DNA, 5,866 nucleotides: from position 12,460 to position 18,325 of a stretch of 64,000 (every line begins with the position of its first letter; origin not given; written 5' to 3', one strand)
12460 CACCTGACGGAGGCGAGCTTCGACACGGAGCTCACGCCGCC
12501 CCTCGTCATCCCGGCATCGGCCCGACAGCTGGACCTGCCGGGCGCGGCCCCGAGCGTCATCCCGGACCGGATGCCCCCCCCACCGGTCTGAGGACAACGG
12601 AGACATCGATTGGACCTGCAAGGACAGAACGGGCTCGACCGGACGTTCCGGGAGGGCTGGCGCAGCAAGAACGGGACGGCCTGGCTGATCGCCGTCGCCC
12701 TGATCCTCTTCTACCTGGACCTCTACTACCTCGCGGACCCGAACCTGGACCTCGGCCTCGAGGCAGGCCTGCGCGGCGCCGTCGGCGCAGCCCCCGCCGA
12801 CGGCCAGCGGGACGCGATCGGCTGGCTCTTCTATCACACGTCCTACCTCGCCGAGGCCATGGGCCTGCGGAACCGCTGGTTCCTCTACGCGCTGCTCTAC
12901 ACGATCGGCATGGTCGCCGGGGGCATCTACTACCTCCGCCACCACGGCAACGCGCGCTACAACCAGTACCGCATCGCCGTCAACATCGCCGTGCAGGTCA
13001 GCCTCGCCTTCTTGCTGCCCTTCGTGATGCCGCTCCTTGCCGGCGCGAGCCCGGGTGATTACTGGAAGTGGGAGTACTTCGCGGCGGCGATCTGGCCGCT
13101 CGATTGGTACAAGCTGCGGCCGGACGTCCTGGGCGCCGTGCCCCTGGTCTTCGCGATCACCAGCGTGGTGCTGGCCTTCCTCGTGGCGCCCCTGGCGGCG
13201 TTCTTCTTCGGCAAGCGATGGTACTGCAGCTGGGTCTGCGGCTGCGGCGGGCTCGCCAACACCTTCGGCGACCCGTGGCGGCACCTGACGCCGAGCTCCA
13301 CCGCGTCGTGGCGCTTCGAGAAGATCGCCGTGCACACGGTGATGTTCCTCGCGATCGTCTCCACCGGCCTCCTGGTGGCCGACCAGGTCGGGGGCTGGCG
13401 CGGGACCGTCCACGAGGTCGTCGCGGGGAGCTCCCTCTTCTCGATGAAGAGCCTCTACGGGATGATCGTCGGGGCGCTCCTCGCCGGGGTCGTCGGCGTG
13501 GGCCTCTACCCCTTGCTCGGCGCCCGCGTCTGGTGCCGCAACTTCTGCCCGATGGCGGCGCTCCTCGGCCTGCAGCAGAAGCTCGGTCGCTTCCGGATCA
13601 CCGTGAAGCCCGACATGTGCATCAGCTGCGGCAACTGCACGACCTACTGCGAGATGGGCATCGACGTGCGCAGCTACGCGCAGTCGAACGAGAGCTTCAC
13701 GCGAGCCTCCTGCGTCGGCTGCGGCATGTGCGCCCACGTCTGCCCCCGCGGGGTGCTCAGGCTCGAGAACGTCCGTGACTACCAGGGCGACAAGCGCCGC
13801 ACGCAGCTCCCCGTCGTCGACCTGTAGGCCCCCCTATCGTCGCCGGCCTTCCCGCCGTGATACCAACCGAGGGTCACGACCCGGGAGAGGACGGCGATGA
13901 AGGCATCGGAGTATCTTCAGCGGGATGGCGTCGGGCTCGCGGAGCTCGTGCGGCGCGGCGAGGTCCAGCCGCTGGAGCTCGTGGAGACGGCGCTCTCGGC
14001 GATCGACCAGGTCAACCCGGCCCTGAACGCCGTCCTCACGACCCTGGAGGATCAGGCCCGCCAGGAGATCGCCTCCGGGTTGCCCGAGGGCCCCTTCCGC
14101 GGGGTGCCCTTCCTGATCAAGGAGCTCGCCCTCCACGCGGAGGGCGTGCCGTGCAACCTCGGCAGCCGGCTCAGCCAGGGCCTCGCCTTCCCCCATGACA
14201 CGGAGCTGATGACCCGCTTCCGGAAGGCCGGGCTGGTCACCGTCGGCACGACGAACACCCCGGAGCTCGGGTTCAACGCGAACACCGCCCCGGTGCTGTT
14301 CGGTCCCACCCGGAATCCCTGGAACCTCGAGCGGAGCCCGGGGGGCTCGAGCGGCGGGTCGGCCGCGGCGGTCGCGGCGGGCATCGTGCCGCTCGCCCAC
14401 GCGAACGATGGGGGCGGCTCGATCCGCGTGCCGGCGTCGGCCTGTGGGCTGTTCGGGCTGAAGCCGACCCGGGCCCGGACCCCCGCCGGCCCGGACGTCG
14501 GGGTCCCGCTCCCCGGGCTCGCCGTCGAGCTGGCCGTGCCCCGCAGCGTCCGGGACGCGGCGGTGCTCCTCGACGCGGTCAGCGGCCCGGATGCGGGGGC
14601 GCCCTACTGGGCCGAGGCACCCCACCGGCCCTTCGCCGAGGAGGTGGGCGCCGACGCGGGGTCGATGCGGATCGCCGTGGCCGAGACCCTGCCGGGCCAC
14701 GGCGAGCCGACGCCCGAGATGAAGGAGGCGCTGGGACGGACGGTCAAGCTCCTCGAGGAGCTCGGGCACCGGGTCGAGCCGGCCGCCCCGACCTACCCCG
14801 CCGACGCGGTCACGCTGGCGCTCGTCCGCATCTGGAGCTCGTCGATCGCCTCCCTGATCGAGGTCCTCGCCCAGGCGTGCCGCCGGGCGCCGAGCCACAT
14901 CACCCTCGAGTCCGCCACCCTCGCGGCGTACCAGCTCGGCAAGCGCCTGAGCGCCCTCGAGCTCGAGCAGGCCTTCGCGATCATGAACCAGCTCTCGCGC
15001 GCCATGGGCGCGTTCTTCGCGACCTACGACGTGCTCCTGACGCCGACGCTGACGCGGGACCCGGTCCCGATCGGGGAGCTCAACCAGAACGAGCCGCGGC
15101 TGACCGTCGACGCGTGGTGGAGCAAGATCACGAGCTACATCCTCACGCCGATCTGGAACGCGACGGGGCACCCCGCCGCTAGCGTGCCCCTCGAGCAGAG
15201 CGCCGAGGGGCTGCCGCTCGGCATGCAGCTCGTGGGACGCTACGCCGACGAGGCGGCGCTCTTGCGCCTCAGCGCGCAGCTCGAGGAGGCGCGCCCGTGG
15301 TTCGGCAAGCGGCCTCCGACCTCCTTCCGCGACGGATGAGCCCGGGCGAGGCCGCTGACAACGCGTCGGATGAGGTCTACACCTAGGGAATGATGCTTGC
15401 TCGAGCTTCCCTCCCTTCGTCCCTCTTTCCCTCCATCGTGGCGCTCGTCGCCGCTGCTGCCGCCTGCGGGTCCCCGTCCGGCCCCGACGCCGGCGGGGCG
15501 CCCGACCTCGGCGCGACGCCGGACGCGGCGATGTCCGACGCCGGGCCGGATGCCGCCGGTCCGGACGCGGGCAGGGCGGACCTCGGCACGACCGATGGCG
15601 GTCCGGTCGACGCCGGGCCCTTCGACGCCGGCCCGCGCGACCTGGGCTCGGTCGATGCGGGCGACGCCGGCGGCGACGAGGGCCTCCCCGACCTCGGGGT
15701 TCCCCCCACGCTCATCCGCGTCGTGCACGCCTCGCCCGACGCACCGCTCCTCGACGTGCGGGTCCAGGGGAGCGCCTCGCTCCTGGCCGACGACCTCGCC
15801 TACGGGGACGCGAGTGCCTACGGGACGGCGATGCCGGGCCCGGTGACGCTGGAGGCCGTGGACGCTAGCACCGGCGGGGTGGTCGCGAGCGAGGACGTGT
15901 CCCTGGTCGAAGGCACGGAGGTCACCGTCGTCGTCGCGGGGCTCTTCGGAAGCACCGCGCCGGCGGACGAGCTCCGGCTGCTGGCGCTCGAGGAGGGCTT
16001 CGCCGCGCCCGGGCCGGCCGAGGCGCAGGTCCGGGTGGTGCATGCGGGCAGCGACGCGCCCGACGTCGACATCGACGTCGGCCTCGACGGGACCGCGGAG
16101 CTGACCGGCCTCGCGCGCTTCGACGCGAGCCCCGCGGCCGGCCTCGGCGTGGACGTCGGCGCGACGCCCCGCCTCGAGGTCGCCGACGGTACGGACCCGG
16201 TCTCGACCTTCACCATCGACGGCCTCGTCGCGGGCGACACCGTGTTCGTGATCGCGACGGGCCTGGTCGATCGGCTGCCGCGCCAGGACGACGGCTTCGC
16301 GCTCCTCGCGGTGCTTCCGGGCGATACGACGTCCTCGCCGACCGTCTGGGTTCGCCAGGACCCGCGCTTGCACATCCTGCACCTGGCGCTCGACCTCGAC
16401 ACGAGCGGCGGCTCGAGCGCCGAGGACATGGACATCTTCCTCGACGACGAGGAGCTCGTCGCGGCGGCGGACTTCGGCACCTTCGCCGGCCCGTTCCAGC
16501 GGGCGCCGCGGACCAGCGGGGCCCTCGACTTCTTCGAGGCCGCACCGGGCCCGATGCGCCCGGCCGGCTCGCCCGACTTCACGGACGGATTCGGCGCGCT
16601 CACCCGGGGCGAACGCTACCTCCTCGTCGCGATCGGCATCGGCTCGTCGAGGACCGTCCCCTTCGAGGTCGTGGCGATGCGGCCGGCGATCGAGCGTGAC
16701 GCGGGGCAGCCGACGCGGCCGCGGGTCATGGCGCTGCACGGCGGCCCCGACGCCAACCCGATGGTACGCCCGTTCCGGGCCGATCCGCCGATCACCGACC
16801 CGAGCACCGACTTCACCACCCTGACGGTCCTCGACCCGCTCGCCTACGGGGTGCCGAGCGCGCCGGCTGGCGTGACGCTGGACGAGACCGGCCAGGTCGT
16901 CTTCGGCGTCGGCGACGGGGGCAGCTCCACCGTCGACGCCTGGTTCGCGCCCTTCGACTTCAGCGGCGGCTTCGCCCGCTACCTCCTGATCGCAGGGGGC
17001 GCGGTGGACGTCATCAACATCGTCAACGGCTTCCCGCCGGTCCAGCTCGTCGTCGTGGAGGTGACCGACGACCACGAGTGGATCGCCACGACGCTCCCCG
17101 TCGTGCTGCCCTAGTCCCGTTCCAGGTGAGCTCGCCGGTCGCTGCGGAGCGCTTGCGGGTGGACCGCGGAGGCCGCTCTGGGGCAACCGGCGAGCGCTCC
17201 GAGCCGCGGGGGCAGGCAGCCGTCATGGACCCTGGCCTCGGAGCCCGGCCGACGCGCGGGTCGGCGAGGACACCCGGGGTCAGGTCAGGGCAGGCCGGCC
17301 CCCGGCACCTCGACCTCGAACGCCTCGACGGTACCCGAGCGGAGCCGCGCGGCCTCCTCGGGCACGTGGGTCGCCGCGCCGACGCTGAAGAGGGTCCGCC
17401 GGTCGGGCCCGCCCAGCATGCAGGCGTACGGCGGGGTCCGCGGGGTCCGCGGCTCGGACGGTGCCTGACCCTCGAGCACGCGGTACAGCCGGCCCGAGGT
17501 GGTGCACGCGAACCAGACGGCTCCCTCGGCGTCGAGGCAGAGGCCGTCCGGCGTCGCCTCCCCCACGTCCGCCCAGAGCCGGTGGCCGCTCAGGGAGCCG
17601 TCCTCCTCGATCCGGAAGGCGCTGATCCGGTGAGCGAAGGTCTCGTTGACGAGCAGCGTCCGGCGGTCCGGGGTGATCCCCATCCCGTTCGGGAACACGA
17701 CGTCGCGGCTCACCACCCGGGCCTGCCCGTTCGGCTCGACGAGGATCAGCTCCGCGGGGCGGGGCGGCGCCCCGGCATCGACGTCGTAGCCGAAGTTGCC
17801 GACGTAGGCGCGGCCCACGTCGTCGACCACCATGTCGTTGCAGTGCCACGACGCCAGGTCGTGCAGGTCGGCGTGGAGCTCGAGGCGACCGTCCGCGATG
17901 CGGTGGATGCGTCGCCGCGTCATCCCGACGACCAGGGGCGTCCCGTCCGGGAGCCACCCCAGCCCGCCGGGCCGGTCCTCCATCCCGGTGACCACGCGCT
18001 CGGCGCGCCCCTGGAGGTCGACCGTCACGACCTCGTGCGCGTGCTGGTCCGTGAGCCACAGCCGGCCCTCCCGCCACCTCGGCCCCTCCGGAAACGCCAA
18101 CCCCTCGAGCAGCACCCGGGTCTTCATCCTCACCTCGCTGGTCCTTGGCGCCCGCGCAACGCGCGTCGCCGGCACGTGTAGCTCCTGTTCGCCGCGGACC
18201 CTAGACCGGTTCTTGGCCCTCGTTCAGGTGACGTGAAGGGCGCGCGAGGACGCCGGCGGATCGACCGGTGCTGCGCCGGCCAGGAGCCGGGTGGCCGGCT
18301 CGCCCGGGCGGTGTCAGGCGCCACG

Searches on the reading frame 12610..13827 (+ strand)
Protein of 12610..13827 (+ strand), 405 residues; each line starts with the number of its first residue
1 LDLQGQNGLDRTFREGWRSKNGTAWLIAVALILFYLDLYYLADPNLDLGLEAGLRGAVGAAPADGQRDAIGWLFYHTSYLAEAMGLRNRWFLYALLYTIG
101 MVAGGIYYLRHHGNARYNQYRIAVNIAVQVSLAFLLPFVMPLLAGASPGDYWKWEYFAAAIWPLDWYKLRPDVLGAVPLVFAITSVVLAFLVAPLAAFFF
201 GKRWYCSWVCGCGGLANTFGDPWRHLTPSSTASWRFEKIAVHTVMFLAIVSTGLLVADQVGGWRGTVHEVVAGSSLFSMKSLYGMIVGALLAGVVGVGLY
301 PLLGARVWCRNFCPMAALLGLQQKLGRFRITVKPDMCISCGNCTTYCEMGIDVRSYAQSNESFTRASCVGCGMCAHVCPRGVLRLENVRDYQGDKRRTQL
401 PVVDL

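Call 21: search_protein_families(library=pfam, proteins=[window:12610-13827:+])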
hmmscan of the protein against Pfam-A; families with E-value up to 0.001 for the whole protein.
window:12610-13827:+ (405 aa): 11 families
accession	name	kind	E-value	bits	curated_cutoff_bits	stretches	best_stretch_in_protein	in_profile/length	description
PF12838.12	Fer4_7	-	1.4e-10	41.9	27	2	309-350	8-51/52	4Fe-4S dicluster domain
PF14697.11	Fer4_21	-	1.4e-08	35.1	35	1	332-379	3-52/59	4Fe-4S dicluster domain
PF13187.11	Fer4_9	-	7.4e-08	32.7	27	1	336-382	1-51/52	4Fe-4S dicluster domain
PF12801.12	Fer4_5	-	8.4e-08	32.5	22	2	289-331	4-46/48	4Fe-4S binding domain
PF12837.12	Fer4_6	-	3e-07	30.5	25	2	364-383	5-24/24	4Fe-4S binding domain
PF13237.11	Fer4_10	-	5.7e-07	29.8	25.5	1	331-379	3-53/53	4Fe-4S dicluster domain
PF00037.32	Fer4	-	5.1e-06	26.5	21.1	1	367-383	7-23/24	4Fe-4S binding domain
PF25160.1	LdpA_Fe-S-bd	-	3.1e-05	24.1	27.6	0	362-384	22-44/49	LdpA Fe-S cluster-binding domain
PF13183.11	Fer4_8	-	4.5e-05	24.3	27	0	367-382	53-68/68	4Fe-4S dicluster domain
PF17179.9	Fer4_22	-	0.00011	23.4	27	0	357-381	70-94/95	4Fe-4S dicluster domain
PF13534.11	Fer4_17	-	0.00023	22.1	22.2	0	365-382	43-60/61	4Fe-4S dicluster domain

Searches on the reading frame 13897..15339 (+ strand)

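Call 55: search_protein_families(library=pfam, max_evalue=0.01, proteins=[window:13897-15339:+])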
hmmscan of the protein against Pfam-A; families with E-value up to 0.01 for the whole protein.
window:13897-15339:+ (480 aa): 1 family
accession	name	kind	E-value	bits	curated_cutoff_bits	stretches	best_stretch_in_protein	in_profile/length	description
PF01425.27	Amidase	-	4e-95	319.9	27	1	27-456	1-445/445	Amidase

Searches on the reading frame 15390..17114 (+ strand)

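Call 55: search_protein_families(library=pfam, max_evalue=0.01, proteins=[window:15390-17114:+])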
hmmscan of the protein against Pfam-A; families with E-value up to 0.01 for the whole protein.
window:15390-17114:+ (574 aa): 1 family
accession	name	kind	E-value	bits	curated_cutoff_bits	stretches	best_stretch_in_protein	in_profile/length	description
PF14344.12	DUF4397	-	9.3e-25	87.9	30.6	1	108-228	2-118/119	Domain of unknown function (DUF4397)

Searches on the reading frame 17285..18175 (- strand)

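Call 55: search_protein_families(library=pfam, max_evalue=0.01, proteins=[window:17285-18175:-])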
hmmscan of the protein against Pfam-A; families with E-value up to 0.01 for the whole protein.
window:17285-18175:- (296 aa): 4 families
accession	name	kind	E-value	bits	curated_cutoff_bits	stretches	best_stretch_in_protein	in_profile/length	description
PF08450.18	SGL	-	7e-42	144.2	26.3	1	28-263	1-241/246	SMP-30/Gluconolactonase/LRE-like region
PF24684.1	Vgb_lyase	-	1.6e-08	34.1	50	1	173-271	67-162/290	Virginiamycin B lyase family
PF16261.11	DUF4915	-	4.6e-06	26.5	35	1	19-126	189-290/316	Domain of unknown function (DUF4915)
PF03088.22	Str_synth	-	7.3e-05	23.3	25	1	152-190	49-87/89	Strictosidine synthase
